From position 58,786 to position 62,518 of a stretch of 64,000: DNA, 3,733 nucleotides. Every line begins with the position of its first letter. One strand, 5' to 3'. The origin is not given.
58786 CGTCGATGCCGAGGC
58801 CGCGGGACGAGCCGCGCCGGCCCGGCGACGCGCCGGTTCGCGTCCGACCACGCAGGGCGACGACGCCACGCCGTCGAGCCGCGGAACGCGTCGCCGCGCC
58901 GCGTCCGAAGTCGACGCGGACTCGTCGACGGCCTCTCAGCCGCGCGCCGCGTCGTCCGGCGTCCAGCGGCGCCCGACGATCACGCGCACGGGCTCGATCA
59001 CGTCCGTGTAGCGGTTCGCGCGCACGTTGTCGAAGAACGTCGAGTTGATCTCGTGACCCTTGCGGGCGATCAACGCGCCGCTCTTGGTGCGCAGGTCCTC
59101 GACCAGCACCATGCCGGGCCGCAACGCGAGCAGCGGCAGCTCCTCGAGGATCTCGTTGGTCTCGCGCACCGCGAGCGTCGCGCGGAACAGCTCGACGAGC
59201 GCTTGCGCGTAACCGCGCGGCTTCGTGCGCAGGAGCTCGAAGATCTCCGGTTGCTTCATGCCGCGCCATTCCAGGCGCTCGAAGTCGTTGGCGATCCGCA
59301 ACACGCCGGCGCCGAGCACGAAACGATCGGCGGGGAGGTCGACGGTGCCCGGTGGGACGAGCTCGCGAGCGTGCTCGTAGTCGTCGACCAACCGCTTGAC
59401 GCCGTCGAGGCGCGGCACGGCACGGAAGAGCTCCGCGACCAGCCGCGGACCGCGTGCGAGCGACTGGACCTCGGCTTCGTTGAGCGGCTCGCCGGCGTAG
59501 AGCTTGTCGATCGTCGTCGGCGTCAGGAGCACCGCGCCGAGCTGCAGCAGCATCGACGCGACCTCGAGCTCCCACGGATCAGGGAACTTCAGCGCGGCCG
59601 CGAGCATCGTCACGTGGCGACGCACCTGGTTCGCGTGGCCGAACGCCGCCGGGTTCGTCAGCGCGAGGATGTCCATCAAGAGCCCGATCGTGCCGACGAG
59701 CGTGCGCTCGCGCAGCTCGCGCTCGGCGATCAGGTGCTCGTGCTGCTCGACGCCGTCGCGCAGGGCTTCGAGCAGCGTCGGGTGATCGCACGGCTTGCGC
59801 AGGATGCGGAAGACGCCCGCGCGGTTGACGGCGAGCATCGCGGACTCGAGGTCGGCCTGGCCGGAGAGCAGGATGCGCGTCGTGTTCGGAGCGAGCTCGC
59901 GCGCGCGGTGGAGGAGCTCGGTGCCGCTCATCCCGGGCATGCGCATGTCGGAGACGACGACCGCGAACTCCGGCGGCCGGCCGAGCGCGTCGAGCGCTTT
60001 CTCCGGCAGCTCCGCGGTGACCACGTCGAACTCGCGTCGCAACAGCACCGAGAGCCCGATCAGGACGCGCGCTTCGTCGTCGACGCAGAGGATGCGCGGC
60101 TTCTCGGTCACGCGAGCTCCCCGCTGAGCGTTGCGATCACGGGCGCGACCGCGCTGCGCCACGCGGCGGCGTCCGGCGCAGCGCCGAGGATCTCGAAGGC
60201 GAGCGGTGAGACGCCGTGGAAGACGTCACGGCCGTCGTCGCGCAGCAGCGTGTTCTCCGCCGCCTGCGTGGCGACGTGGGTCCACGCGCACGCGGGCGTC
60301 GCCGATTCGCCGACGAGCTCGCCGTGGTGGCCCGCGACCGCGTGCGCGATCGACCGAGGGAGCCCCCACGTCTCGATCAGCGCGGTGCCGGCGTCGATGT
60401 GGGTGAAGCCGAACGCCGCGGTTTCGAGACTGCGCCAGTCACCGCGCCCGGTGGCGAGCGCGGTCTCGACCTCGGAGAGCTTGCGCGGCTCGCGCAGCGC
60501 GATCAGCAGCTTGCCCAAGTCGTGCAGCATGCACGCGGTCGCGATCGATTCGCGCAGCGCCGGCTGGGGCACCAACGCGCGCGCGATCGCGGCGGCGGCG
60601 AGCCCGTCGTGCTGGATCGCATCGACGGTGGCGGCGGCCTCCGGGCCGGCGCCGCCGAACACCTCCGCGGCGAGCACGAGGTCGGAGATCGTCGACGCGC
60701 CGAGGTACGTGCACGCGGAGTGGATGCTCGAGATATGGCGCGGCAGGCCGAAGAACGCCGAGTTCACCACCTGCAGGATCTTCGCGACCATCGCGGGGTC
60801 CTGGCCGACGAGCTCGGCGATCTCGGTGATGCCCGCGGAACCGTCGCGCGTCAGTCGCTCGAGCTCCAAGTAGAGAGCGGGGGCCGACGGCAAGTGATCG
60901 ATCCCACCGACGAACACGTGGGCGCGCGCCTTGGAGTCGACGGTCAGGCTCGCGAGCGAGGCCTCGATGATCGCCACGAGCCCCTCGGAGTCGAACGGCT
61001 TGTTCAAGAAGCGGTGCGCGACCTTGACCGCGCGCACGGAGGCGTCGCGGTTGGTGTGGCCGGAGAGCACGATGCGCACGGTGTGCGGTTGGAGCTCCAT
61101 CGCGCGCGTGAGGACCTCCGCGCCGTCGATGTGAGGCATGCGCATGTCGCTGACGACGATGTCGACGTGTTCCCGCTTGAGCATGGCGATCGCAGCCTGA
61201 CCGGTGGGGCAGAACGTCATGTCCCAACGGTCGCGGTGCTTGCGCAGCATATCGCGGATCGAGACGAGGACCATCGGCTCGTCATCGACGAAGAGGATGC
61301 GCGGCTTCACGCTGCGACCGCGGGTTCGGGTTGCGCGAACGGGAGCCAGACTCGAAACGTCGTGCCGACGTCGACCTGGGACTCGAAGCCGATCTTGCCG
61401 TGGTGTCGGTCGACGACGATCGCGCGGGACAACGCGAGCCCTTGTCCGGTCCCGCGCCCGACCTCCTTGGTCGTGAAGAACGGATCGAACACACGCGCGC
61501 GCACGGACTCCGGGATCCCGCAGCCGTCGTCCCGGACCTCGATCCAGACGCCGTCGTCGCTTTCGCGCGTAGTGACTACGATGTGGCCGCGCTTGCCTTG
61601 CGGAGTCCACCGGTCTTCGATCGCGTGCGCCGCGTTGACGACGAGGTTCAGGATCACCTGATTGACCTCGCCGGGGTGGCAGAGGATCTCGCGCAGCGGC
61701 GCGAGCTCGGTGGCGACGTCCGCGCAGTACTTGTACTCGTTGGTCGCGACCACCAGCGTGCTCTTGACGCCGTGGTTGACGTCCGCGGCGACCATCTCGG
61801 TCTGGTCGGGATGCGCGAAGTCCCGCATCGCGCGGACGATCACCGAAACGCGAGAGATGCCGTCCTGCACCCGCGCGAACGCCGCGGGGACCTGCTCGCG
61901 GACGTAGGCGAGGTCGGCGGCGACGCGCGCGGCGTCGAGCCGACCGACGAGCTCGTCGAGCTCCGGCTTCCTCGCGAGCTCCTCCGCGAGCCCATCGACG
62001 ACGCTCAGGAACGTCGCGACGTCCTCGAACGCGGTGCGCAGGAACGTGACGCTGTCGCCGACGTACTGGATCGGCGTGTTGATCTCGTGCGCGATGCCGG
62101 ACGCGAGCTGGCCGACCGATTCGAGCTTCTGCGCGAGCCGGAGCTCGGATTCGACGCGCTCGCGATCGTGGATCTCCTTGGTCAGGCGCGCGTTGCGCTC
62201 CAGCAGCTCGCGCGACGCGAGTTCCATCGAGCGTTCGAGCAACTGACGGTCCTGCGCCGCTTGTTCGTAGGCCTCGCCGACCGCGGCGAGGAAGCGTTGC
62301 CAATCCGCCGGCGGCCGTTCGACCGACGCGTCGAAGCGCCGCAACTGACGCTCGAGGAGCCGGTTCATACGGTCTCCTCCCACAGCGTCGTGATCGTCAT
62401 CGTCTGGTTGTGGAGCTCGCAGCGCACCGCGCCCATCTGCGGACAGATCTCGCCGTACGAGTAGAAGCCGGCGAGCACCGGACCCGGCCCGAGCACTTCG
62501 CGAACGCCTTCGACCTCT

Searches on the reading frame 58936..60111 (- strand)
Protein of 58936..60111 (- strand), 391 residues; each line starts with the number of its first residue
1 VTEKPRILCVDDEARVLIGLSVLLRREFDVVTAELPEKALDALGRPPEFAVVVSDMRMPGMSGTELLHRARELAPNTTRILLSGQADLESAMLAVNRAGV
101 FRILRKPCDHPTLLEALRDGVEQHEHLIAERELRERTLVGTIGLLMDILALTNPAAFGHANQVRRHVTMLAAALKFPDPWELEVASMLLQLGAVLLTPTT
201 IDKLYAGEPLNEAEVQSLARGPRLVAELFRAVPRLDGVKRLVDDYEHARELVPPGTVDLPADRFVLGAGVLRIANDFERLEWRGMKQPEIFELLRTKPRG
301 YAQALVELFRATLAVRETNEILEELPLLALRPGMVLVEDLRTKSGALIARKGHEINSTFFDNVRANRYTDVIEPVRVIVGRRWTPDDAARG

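Call 22: search_protein_families(library=pfam, proteins=[window:58936-60111:-], max_evalue=0.01)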
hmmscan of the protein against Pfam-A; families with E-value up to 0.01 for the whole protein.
window:58936-60111:- (391 aa): 2 families
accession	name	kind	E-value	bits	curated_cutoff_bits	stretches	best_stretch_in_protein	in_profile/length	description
PF00072.30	Response_reg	-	1e-16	61.5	30.2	1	7-117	1-110/111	Response regulator receiver domain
PF13487.12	HD_5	-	2.2e-11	44.2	27.2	1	144-287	2-147/170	HD domain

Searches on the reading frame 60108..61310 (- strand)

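Call 22: search_protein_families(library=pfam, proteins=[window:60108-61310:-], max_evalue=0.01)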
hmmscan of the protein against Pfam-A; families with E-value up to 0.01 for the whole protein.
window:60108-61310:- (400 aa): 4 families
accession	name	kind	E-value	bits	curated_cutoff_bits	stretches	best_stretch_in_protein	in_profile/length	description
PF08668.18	HDOD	-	3.1e-38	131.7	22.9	1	140-329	1-194/196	HDOD domain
PF00072.30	Response_reg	-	8.4e-21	74.7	30.2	1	5-115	1-110/111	Response regulator receiver domain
PF18019.7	Cas3_HD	-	3.4e-07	30.9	23.1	1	226-348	23-148/207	Cas3, HD domain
PF01966.28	HD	-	2.4e-05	25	22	1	238-335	7-92/116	HD domain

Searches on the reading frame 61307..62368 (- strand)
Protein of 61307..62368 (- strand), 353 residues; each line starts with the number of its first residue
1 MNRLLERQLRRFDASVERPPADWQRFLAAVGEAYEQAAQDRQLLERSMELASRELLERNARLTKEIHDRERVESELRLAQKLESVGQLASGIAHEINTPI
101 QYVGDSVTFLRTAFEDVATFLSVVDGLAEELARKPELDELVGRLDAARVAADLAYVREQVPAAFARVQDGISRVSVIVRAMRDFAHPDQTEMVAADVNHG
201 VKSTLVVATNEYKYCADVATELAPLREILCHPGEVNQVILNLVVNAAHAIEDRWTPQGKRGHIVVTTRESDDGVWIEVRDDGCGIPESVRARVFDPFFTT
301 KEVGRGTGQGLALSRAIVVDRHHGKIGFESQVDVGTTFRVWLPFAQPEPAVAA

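Call 22: search_protein_families(library=pfam, proteins=[window:61307-62368:-], max_evalue=0.01)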
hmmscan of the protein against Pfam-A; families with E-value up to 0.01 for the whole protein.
window:61307-62368:- (353 aa): 2 families
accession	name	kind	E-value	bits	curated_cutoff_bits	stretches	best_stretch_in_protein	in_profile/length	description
PF02518.31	HATPase_c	-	1.8e-25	89.9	26.4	1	234-345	5-110/111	Histidine kinase-, DNA gyrase B-, and HSP90-like ATPase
PF00512.31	HisKA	-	0.00029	21.3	26.9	0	86-100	3-17/66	His Kinase A (phospho-acceptor) domain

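Call 56: find_encoding_contigs(protein=window:61307-62368:-, flank=10000, max_places=1)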
Protein window:61307-62368:- (353 aa): no gene with exactly this product is on record in the collection.
